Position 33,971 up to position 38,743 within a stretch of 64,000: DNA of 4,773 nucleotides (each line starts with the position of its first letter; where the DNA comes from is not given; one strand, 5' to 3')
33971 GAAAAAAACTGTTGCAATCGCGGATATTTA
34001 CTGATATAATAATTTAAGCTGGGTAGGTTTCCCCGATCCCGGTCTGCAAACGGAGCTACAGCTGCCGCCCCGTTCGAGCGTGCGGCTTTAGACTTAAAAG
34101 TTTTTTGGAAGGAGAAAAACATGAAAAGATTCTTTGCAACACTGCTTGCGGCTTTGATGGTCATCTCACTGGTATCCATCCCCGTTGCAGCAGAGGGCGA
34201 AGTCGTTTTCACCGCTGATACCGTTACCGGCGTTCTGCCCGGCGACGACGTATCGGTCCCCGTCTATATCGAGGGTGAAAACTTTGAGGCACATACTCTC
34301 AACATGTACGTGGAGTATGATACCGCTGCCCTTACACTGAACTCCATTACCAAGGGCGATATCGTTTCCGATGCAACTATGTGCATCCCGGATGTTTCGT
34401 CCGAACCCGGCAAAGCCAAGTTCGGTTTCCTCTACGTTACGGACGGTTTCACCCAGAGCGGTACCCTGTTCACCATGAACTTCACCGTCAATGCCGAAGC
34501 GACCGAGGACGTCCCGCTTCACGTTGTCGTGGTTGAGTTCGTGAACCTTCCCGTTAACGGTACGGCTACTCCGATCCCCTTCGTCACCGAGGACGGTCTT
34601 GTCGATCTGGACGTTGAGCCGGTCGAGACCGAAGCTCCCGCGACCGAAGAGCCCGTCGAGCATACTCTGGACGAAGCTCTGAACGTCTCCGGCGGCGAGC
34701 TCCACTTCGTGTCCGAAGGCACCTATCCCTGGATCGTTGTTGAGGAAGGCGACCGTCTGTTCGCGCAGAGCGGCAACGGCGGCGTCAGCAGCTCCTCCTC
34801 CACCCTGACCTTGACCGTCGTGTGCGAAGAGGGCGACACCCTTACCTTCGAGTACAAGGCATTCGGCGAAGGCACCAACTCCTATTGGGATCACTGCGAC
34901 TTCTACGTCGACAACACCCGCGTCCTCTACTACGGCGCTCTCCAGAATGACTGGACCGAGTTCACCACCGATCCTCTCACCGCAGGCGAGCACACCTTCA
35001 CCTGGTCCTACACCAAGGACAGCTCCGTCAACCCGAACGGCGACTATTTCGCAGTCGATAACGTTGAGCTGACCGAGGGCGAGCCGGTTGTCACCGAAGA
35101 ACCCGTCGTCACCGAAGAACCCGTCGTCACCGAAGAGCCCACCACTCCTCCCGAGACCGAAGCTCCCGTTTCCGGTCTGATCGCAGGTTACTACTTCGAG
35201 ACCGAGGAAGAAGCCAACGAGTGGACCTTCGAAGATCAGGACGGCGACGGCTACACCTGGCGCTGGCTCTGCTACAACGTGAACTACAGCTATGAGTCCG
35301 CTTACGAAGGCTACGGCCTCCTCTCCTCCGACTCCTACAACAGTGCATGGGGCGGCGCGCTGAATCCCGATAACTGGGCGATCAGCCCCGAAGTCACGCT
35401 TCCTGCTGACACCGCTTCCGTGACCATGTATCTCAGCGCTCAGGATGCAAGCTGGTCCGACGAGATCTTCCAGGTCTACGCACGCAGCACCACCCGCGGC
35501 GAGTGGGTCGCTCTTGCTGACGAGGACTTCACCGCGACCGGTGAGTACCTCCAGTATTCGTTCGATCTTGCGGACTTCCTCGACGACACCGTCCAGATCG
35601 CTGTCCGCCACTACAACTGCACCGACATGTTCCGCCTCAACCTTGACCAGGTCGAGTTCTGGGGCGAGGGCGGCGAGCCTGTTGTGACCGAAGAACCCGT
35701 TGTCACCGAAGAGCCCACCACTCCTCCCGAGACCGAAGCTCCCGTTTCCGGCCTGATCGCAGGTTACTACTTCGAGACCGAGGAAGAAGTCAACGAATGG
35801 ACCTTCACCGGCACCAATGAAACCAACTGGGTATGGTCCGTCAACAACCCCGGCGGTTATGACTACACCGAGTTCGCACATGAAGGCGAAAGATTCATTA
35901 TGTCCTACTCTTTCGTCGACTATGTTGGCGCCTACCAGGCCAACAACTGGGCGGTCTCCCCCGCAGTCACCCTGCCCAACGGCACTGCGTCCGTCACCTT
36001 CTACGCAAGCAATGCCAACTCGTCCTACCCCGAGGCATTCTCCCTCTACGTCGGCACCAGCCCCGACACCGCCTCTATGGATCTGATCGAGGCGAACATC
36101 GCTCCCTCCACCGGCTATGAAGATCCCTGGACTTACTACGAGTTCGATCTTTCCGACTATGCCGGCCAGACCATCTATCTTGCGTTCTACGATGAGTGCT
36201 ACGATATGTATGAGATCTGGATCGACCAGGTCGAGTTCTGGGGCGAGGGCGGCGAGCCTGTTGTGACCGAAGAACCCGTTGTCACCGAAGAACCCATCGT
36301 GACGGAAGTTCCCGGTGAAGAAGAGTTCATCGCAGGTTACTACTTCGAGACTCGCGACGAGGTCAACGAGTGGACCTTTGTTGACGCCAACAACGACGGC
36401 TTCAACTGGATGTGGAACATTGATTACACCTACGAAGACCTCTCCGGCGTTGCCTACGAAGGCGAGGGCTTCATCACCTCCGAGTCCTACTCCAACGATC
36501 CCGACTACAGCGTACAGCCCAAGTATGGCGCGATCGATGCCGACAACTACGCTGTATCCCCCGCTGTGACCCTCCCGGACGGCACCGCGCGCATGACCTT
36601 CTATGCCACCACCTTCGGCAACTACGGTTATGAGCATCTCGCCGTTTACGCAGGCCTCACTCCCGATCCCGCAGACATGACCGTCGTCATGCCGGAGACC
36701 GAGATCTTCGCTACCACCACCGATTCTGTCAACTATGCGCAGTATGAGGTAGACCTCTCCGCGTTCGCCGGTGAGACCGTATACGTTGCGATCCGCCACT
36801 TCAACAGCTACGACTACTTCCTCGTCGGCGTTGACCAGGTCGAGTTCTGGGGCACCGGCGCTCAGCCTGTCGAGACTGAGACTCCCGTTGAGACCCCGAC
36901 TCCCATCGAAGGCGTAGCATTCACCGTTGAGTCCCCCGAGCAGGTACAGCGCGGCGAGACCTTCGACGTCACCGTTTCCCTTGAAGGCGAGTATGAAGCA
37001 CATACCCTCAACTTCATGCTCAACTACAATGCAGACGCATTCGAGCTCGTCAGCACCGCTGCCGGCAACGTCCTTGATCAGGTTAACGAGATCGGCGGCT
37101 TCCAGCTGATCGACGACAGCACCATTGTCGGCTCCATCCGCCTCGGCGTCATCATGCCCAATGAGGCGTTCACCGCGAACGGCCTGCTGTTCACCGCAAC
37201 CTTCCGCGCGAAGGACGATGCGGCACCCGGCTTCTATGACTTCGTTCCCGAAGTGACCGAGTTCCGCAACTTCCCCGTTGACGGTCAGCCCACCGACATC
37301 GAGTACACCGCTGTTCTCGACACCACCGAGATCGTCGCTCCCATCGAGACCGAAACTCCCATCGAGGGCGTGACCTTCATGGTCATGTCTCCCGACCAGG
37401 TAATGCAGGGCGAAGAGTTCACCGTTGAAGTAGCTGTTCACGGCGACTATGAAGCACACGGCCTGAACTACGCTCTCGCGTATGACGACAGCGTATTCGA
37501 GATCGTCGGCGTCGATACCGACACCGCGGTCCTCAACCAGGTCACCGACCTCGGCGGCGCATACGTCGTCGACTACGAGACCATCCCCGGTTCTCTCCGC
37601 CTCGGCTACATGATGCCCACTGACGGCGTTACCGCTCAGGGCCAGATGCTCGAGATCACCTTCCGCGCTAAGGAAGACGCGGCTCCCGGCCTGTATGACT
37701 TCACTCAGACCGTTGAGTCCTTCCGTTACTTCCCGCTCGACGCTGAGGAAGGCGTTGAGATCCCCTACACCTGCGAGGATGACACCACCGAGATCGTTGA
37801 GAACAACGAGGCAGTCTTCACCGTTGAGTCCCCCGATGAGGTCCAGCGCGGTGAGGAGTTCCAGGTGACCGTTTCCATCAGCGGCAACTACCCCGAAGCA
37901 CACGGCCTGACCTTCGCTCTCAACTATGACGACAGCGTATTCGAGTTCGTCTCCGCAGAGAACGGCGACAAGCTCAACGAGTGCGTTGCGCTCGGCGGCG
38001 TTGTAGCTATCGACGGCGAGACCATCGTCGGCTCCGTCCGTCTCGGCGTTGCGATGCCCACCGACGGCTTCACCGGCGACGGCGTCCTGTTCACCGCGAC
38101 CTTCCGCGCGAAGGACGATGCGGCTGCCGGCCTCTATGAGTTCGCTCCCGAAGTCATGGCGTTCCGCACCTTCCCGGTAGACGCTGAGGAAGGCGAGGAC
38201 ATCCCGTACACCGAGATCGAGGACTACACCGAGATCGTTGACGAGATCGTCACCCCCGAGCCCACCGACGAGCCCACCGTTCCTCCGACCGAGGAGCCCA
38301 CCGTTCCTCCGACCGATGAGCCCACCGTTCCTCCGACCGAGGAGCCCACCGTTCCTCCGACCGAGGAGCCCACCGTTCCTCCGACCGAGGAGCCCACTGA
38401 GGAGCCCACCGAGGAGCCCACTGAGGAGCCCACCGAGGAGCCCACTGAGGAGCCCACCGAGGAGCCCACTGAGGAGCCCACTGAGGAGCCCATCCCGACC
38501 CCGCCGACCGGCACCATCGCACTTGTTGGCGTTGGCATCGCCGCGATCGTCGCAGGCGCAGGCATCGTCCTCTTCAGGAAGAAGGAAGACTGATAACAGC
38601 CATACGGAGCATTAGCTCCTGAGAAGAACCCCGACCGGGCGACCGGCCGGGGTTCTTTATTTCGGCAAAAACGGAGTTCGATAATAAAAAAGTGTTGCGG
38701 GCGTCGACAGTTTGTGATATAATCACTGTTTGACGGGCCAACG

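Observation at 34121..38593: Non-cellulosomal scaffoldin-like surface protein combining 4 cohesins with 3 adhesin-type modules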

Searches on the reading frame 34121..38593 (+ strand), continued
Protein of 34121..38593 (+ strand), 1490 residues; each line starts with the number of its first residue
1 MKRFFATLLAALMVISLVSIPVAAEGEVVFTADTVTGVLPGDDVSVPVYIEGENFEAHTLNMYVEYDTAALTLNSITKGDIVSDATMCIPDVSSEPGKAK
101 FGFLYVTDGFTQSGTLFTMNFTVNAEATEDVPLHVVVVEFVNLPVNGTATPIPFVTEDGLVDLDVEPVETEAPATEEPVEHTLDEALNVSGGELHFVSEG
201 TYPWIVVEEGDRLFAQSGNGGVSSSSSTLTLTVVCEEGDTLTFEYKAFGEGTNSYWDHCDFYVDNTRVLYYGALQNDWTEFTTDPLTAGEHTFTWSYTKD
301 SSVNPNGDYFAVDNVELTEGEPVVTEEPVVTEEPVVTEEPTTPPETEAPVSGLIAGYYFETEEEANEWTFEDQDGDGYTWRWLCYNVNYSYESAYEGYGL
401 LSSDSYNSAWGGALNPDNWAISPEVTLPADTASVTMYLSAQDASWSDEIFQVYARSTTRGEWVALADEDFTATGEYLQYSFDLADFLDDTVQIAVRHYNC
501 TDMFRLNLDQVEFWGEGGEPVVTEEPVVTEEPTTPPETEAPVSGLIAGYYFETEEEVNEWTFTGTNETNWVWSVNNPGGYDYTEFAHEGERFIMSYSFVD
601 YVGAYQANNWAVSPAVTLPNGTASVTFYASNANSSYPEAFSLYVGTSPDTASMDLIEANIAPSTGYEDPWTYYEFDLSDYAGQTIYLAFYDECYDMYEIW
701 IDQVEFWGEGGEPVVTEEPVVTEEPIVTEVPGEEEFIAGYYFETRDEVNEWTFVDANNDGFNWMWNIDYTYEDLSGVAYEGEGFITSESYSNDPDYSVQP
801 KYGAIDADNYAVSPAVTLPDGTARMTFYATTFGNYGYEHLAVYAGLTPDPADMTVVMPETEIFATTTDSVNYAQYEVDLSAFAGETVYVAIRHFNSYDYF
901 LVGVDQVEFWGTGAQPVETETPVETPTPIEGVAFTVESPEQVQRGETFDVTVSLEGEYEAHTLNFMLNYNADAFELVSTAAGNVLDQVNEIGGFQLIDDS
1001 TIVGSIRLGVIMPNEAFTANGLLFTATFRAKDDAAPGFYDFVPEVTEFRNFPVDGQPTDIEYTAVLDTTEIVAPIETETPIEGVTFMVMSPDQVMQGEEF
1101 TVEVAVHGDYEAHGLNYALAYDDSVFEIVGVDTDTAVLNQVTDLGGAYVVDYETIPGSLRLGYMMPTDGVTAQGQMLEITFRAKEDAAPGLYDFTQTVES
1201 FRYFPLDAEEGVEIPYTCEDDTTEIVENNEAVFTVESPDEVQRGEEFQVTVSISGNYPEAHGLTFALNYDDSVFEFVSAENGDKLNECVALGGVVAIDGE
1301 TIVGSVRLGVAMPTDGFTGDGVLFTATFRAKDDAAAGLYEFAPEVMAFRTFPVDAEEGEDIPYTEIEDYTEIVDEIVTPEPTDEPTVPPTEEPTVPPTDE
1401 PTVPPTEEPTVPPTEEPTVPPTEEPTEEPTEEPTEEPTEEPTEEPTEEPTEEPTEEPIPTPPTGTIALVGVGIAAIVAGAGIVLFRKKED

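Call 76: find_encoding_contigs(protein=P0006, flank=10000, max_places=1)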
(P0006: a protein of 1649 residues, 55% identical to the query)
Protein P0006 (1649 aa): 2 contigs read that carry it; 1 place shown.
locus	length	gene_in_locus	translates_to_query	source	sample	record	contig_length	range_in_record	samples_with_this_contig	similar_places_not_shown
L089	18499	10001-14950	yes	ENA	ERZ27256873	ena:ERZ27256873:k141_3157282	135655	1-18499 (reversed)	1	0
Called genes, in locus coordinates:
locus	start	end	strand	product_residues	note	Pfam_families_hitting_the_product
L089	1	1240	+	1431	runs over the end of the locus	PF07675:Cleaved_Adhesin, PF10365:DUF2436, PF02368:Big_2, PF07675:Cleaved_Adhesin, PF00404:Dockerin_1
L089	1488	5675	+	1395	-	PF07675:Cleaved_Adhesin, PF02368:Big_2, PF14339:DUF4394 (faint), PF00404:Dockerin_1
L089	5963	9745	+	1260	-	-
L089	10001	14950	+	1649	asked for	PF07675:Cleaved_Adhesin, PF00404:Dockerin_1 (faint), PF07675:Cleaved_Adhesin, PF02368:Big_2 (faint), PF07675:Cleaved_Adhesin (weak)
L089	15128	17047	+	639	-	PF00149:Metallophos, PF09587:PGA_cap (weak), PF02872:5_nucleotid_C, PF00404:Dockerin_1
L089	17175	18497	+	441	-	?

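Call 79: search_protein_families(library=pfam, proteins=[P0033, P0003, P0005], max_evalue=0.001)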
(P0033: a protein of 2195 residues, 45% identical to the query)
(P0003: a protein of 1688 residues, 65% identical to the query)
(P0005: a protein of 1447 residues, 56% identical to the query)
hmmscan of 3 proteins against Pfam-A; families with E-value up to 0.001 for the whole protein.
P0033 (2195 aa): 5 families
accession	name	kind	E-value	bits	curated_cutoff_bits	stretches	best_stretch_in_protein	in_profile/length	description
PF10365.15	DUF2436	-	2.2e-94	314.1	25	2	1801-1938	24-163/164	Domain of unknown function (DUF2436)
PF02368.24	Big_2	-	1.3e-44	150.5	22.8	4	338-410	2-74/79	Bacterial Ig-like domain (group 2)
PF00963.24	Cohesin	-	4.9e-27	95.3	24.1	3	29-163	2-139/139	Cohesin domain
PF07675.18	Cleaved_Adhesin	-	1.4e-19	71.1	21.4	2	925-1028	8-109/174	Cleaved Adhesin Domain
PF22359.2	Big-like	-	5.5e-05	23.8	27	1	371-418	2-47/48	Bacterial Ig-like domain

P0003 (1688 aa): 7 families
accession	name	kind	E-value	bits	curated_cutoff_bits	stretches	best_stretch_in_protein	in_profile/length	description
PF07675.18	Cleaved_Adhesin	-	1.7e-70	236.9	21.4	4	535-686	8-173/174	Cleaved Adhesin Domain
PF10365.15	DUF2436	-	1.4e-50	171.7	25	1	51-189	24-164/164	Domain of unknown function (DUF2436)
PF02368.24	Big_2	-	1.7e-26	92.4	22.8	2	1362-1436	1-75/79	Bacterial Ig-like domain (group 2)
PF00404.24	Dockerin_1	-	2.3e-11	44.1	22.9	1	1623-1679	2-57/57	Dockerin type I domain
PF22359.2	Big-like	-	1.1e-06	29.2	27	0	1074-1106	2-34/48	Bacterial Ig-like domain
PF16841.11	CBM60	-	2.7e-06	28.2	28.2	0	438-491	12-66/91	Ca-dependent carbohydrate-binding module xylan-binding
PF21461.3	HL_N-beta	-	6e-06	26.4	27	0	1077-1106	16-44/57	Hyaluronate lyase, N-terminal beta-sheet domain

P0005 (1447 aa): 4 families
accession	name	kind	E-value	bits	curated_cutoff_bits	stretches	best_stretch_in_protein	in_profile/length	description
PF00963.24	Cohesin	-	2.3e-50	170.8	24.1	4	1061-1176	1-116/139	Cohesin domain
PF07675.18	Cleaved_Adhesin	-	4.4e-20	72.8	21.4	1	346-441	8-105/174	Cleaved Adhesin Domain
PF02095.21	Extensin_1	-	6.7e-06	26.5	105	1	1355-1416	68-129/171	Extensin-like protein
PF16841.11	CBM60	-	0.00091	20.1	28.2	0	250-308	15-76/91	Ca-dependent carbohydrate-binding module xylan-binding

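Call 82: find_encoding_contigs(protein=P0003, flank=10000, max_places=3)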
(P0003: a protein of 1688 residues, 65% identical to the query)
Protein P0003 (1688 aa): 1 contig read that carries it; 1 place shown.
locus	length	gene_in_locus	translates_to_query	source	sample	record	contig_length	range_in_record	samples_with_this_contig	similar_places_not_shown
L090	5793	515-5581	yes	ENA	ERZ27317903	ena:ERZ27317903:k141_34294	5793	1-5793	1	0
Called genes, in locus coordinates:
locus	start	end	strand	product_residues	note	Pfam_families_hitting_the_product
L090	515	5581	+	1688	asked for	PF10365:DUF2436, PF07675:Cleaved_Adhesin, PF07675:Cleaved_Adhesin, PF07675:Cleaved_Adhesin, PF02368:Big_2 (weak), PF02368:Big_2, PF07675:Cleaved_Adhesin, PF00404:Dockerin_1, +3 more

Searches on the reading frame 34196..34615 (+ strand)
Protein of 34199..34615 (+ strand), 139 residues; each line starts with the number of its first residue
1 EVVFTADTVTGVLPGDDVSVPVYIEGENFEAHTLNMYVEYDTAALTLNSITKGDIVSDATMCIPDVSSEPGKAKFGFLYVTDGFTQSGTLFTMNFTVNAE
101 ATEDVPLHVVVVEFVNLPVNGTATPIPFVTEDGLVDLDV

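Call 7: search_protein_families(library=pfam, proteins=[window:34199-34615:+], max_evalue=1)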
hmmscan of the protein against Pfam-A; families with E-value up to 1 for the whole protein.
window:34199-34615:+ (139 aa): 1 family
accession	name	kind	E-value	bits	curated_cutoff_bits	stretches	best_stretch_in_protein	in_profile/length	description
PF00963.24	Cohesin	-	6.4e-17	62.5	24.1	1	4-103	3-107/139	Cohesin domain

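Call 8: search_protein_families(library=ncbifam, proteins=[window:34199-34615:+], max_evalue=1)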
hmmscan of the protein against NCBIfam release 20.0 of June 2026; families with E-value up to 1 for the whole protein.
window:34199-34615:+ (139 aa): 0 families

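Call 50: search_solved_structures(query=window:34199-34615:+, max_evalue=1)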
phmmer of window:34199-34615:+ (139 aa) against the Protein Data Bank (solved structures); distinct sequences matched with E-value up to 1: 9.
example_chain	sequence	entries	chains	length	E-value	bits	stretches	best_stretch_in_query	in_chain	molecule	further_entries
1g1k_A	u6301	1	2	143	0.00098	22.3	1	6-97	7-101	SCAFFOLDING PROTEIN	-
2vn5_A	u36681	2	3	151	0.0011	22.1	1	5-97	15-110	SCAFFOLDING PROTEIN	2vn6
7urp_A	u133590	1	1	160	0.0041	20.3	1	14-122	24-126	Ribonucleases G and E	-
6kgc_A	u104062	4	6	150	0.006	19.8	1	5-103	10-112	Probably cellulosomal scaffolding protein, secreted cellulose-binding and cohesin domain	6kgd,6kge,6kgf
6kg8_A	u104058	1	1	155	0.0065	19.6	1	5-103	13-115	Probably cellulosomal scaffolding protein, secreted cellulose-binding and cohesin domain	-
4ums_A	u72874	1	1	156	0.0066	19.6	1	15-98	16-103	CELLULOSOMAL ANCHORING SCAFFOLDIN B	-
6krw_A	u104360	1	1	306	0.28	14.4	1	62-123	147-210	Protein-tyrosine-phosphatase PTP1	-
6krx_A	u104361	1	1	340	0.33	14.1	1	62-123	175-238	Protein-tyrosine-phosphatase PTP1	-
30tw_A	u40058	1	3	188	0.7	13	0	50-98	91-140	Styrene-oxide isomerase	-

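Call 66: search_solved_structures(query=A5, max_evalue=0.01)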
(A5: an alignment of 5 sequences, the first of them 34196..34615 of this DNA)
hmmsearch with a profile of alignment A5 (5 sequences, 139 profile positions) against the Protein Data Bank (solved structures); distinct sequences matched with E-value up to 0.01: 11.
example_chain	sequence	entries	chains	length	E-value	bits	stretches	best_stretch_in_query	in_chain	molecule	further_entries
6kgc_A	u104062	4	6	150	3.1e-07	33.5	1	4-114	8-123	Probably cellulosomal scaffolding protein, secreted cellulose-binding and cohesin domain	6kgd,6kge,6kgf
6kg8_A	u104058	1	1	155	3.5e-07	33.4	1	4-114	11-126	Probably cellulosomal scaffolding protein, secreted cellulose-binding and cohesin domain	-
7urp_A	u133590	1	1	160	1.6e-06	31.2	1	14-122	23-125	Ribonucleases G and E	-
1g1k_A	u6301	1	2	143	2e-05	27.7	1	6-99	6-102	SCAFFOLDING PROTEIN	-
2vn5_A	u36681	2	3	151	2.3e-05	27.5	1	6-99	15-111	SCAFFOLDING PROTEIN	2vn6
1aoh_A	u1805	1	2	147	2.9e-05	27.2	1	4-102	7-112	Cellulosomal-scaffolding protein A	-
4uyp_A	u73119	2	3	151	3.8e-05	26.8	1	13-103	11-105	Cellulosomal scaffoldin anchoring protein C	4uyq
2xdh_A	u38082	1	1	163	0.00028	24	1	12-102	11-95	COHESIN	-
4ums_A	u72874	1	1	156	0.00085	22.4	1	12-110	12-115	CELLULOSOMAL ANCHORING SCAFFOLDIN B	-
3kcp_A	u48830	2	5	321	0.0014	21.7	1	12-104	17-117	Cellulosomal-scaffolding protein A | Cellulosome anchoring protein cohesin region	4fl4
5lxv_A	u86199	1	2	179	0.0033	20.5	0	1-59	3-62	Scaffoldin C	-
